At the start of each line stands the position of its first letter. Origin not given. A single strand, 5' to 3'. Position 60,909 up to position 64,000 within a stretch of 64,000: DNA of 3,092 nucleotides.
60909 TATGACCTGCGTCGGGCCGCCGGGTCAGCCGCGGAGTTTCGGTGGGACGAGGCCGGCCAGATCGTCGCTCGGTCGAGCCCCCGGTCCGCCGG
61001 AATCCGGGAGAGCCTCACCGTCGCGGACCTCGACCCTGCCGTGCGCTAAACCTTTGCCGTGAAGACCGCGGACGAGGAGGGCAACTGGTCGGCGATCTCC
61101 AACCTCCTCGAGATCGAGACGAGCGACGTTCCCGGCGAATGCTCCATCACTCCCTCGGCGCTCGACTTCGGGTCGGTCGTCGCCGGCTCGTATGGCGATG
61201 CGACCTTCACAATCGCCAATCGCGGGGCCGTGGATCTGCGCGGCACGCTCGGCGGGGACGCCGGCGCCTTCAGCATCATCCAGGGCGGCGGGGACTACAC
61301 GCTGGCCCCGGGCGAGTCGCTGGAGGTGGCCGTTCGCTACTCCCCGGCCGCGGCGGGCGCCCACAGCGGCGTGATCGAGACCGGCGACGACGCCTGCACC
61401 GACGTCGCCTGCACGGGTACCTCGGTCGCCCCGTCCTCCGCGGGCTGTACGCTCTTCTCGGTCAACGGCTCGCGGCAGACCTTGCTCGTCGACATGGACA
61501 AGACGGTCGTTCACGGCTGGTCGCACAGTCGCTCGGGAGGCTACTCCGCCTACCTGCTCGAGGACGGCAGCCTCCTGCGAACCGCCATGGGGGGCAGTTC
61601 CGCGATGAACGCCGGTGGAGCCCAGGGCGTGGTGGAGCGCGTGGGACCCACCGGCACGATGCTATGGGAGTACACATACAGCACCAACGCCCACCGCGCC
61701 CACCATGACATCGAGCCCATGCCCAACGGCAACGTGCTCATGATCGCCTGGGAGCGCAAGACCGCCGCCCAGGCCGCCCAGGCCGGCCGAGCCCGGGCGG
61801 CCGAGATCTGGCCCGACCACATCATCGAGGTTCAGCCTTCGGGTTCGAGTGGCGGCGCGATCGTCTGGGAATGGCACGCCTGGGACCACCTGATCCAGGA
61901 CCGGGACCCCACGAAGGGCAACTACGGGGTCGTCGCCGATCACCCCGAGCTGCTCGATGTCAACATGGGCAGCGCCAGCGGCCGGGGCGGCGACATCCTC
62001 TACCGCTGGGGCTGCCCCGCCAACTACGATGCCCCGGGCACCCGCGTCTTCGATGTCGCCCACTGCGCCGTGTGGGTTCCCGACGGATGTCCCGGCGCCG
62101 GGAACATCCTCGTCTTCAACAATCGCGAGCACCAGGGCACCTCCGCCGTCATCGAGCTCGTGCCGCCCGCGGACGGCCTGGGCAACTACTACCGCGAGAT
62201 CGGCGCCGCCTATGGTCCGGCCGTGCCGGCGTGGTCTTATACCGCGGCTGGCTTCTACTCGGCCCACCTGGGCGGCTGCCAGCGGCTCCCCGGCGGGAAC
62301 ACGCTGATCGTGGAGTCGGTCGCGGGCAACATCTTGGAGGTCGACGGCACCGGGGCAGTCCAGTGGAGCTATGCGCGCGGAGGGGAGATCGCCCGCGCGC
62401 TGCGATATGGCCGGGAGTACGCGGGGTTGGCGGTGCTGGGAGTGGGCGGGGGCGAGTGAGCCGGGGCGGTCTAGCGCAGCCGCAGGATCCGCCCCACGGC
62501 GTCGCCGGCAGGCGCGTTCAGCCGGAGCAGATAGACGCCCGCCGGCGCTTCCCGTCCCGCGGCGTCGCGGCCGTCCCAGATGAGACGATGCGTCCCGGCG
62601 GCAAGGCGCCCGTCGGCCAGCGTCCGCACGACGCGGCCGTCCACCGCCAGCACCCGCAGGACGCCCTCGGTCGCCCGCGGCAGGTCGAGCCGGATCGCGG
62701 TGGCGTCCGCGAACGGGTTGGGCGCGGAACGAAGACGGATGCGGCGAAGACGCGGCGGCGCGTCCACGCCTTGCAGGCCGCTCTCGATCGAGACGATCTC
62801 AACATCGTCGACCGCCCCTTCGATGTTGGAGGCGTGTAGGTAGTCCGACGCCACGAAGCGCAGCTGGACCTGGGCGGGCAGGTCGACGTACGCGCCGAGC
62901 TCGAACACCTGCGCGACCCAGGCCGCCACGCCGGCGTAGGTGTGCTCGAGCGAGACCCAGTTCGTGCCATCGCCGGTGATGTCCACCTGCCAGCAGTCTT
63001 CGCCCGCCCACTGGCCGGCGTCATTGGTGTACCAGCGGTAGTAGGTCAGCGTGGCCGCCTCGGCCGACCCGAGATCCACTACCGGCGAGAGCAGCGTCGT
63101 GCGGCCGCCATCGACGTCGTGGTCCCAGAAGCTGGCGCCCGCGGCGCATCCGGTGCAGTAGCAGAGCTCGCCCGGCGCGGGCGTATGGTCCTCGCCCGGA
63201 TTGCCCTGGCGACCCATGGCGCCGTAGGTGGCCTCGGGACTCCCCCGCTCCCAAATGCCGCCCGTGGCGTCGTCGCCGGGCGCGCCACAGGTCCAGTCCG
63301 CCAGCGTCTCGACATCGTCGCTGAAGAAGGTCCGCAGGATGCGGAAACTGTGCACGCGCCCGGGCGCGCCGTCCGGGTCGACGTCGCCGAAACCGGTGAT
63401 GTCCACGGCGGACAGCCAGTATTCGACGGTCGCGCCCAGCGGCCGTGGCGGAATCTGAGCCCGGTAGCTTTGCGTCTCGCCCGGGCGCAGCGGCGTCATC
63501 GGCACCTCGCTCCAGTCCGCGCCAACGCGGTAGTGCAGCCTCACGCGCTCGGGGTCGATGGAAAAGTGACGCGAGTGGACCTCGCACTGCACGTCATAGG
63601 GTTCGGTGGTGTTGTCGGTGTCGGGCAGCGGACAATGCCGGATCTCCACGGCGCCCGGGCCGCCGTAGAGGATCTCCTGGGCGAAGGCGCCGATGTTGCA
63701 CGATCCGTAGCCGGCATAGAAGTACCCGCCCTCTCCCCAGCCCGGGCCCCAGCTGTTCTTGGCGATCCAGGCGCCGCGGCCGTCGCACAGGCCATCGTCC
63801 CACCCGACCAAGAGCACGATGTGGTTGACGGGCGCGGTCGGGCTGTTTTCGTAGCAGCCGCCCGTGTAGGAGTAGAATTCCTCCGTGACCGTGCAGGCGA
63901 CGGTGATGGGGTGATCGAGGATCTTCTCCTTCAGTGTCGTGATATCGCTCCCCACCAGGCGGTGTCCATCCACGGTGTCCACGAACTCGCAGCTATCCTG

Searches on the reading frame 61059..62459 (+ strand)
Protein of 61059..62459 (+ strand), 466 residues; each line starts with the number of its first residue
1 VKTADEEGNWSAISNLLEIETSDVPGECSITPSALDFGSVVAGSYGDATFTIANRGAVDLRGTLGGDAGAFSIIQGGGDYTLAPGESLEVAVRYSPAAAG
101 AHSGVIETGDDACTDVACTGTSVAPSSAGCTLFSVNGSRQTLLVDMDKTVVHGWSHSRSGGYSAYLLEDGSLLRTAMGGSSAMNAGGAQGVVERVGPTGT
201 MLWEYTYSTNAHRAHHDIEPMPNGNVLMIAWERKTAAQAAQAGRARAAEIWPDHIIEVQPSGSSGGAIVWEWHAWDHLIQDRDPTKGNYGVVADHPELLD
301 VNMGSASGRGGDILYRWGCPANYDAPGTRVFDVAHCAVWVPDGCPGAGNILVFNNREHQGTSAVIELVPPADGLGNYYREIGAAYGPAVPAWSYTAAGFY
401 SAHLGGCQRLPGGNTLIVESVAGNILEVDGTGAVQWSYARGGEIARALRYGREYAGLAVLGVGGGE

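Call 19: search_protein_families(library=pfam, proteins=[window:61059-62459:+], max_evalue=0.001)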
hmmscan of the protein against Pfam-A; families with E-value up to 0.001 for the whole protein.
window:61059-62459:+ (466 aa): 4 families
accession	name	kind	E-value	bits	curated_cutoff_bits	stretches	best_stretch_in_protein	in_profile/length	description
PF05935.17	Arylsulfotrans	-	2e-09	37.4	24.2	1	194-286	73-155/374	Arylsulfotransferase (ASST)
PF22544.2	HYDIN_VesB_CFA65-like_Ig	-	4.1e-07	30.6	25.5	1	30-104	5-80/100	HYDIN/CFA65/VesB-like, Ig-like domain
PF14269.12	Arylsulfotran_2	-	6.9e-07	29.4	27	0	166-281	4-122/301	Arylsulfotransferase (ASST)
PF22073.2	Cep192_D4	-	0.00044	20.9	35.5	1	30-107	6-91/112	Cep192 domain 4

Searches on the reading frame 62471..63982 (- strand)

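Call 19: search_protein_families(library=pfam, proteins=[window:62471-63982:-], max_evalue=0.001)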
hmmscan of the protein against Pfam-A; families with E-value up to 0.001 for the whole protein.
window:62471-63982:- (503 aa): 2 families
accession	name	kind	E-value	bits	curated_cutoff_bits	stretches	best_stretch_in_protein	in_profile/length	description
PF00112.29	Peptidase_C1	-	2e-16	61.2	20.7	1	13-97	123-212/220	Papain family cysteine protease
PF13860.13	FlgD_ig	-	3.7e-09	36.9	27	1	430-490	14-75/79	FlgD Ig-like domain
